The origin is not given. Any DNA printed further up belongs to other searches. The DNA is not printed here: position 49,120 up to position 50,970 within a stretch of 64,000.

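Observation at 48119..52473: ACAD, stand-alone carboxyltransferase, BKACE and crotonase operon: candidate glutaryl/glutaconyl-CoA-type or beta-keto-acid cleavage pathway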

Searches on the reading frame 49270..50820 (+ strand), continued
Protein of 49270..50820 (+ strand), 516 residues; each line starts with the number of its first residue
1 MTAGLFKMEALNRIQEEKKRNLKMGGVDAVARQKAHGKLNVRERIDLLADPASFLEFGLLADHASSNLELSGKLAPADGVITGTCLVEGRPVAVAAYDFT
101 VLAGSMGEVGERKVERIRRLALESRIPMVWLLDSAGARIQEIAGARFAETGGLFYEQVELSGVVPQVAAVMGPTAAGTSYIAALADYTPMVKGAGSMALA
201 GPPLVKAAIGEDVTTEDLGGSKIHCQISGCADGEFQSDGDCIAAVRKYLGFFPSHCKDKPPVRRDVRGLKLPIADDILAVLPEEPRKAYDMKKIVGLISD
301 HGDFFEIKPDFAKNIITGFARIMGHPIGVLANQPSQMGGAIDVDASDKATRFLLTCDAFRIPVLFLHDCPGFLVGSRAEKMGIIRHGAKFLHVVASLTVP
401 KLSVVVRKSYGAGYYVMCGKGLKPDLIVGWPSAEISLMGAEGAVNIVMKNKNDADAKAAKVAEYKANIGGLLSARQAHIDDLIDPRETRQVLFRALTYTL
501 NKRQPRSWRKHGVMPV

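Call 47: find_encoding_contigs(protein=P0026, flank=10000, max_places=2)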
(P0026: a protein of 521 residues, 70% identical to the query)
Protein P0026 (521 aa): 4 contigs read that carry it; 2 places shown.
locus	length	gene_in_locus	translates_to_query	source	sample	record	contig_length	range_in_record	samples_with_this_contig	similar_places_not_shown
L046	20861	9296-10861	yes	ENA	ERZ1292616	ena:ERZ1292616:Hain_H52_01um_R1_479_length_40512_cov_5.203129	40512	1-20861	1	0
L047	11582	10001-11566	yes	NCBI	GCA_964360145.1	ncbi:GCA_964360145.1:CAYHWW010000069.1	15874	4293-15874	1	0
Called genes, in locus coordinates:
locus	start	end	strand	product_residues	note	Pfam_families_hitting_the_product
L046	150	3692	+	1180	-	PF02574:S-methyl_trans, PF00809:Pterin_bind, PF02607:B12-binding_2, PF02310:B12-binding, PF02965:Met_synt_B12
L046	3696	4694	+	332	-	-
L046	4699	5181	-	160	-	-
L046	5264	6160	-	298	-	-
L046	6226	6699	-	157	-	PF01554:MatE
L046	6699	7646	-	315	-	PF01554:MatE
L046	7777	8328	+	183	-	PF07681:DoxX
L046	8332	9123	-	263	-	-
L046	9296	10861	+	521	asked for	PF01039:Carboxyl_trans, PF03255:ACCA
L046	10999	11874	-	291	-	PF00512:HisKA (weak), PF02518:HATPase_c, PF14501:HATPase_c_5 (weak)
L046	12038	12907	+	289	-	PF05853:BKACE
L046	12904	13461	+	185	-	-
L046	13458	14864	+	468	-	PF00072:Response_reg, PF13487:HD_5, PF01966:HD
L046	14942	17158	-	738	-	PF08298:AAA_PrkA, PF06798:PrkA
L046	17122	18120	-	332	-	PF02872:5_nucleotid_C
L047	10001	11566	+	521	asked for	PF01039:Carboxyl_trans, PF03255:ACCA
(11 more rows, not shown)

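Call 49: find_encoding_contigs(protein=P0016, flank=10000, max_places=1)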
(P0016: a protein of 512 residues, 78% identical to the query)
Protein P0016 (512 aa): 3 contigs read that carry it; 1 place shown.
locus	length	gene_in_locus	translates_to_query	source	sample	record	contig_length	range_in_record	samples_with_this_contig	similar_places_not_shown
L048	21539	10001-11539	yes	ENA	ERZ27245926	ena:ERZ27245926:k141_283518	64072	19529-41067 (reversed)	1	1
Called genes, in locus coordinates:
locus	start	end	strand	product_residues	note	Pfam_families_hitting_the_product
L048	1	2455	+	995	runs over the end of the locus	PF25021:TEN_NHL (faint)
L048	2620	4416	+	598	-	PF00413:Peptidase_M10, PF13620:CarboxypepD_reg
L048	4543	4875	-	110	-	-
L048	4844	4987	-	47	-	-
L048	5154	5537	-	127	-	PF01850:PIN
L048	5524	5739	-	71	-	-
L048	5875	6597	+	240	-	PF00072:Response_reg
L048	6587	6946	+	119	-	PF01627:Hpt (weak)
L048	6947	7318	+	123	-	PF00072:Response_reg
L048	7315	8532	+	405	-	PF00512:HisKA, PF02518:HATPase_c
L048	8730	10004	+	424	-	PF02771:Acyl-CoA_dh_N, PF02770:Acyl-CoA_dh_M, PF00441:Acyl-CoA_dh_1, PF08028:Acyl-CoA_dh_2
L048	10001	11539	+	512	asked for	PF01039:Carboxyl_trans, PF03255:ACCA (weak)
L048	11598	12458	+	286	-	PF05853:BKACE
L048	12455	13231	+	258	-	PF00106:adh_short, PF08659:KR, PF13561:adh_short_C2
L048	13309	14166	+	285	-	PF01381:HTH_3 (faint), PF14394:DUF4423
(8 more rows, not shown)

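Call 50: find_encoding_contigs(protein=P0020, flank=10000, max_places=1)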
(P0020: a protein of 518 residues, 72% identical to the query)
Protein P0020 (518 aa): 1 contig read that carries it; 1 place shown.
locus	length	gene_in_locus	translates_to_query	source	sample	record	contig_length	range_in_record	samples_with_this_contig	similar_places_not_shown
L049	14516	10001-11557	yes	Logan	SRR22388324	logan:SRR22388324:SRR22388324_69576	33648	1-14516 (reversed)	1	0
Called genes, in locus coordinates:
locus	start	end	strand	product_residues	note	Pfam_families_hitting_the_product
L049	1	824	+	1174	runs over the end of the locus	PF02574:S-methyl_trans, PF00809:Pterin_bind, PF02607:B12-binding_2, PF02310:B12-binding, PF02965:Met_synt_B12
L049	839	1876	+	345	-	-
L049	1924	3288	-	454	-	PF01554:MatE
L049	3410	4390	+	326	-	PF00004:AAA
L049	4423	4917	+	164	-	PF07681:DoxX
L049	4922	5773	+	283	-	PF13532:2OG-FeII_Oxy_2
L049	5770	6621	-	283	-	PF01048:PNP_UDP_1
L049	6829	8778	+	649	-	-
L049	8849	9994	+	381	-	PF02771:Acyl-CoA_dh_N, PF02770:Acyl-CoA_dh_M, PF00441:Acyl-CoA_dh_1, PF08028:Acyl-CoA_dh_2, PF22924:ACOX_C_alpha1 (faint)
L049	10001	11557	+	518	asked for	PF01039:Carboxyl_trans, PF03255:ACCA (faint)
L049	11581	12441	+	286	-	PF05853:BKACE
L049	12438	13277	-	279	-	PF00487:FA_desaturase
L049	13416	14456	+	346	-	-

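Call 51: find_encoding_contigs(protein=P0039, flank=10000, max_places=1)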
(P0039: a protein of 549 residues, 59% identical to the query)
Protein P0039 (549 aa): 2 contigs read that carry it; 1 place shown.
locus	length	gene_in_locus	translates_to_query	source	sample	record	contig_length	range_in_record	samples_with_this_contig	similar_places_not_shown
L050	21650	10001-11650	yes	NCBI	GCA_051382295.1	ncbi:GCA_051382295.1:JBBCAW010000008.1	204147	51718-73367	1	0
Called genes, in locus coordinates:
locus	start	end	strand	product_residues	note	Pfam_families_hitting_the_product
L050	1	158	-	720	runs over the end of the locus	PF00580:UvrD-helicase, PF13604:AAA_30 (faint), PF13245:AAA_19, PF13361:UvrD_C, PF13538:UvrD_C_2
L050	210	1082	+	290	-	-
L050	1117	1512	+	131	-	PF00072:Response_reg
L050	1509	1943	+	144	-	-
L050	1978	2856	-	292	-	-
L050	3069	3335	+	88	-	PF04365:BrnT_toxin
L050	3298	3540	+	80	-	-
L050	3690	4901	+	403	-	PF13173:AAA_14, PF13635:DUF4143 (faint)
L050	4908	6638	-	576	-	PF01578:Cytochrom_C_asm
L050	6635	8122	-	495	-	PF05140:ResB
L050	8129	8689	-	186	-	-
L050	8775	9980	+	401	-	PF02771:Acyl-CoA_dh_N, PF02770:Acyl-CoA_dh_M, PF00441:Acyl-CoA_dh_1, PF08028:Acyl-CoA_dh_2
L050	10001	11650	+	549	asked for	PF01039:Carboxyl_trans, PF03255:ACCA (weak)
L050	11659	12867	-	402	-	PF13173:AAA_14, PF13635:DUF4143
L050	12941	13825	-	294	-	PF03141:Methyltransf_29, PF01209:Ubie_methyltran, PF01728:FtsJ, PF13489:Methyltransf_23, PF13847:Methyltransf_31, PF08241:Methyltransf_11, PF08242:Methyltransf_12, PF13649:Methyltransf_25, +2 more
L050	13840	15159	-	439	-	-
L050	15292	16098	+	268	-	PF14394:DUF4423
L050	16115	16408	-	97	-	PF05016:ParE_toxin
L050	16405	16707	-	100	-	PF02604:PhdYeFM_antitox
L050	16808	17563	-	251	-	-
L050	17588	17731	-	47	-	-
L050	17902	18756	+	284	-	PF05853:BKACE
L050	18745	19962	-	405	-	PF22020:RlmL_1st, PF02926:THUMP, PF01170:UPF0020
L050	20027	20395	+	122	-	PF02537:CRCB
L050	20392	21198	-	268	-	-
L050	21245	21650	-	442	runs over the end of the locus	PF17785:PUA_3, PF08241:Methyltransf_11 (faint), PF01728:FtsJ (weak), PF05175:MTS, PF13649:Methyltransf_25, PF13847:Methyltransf_31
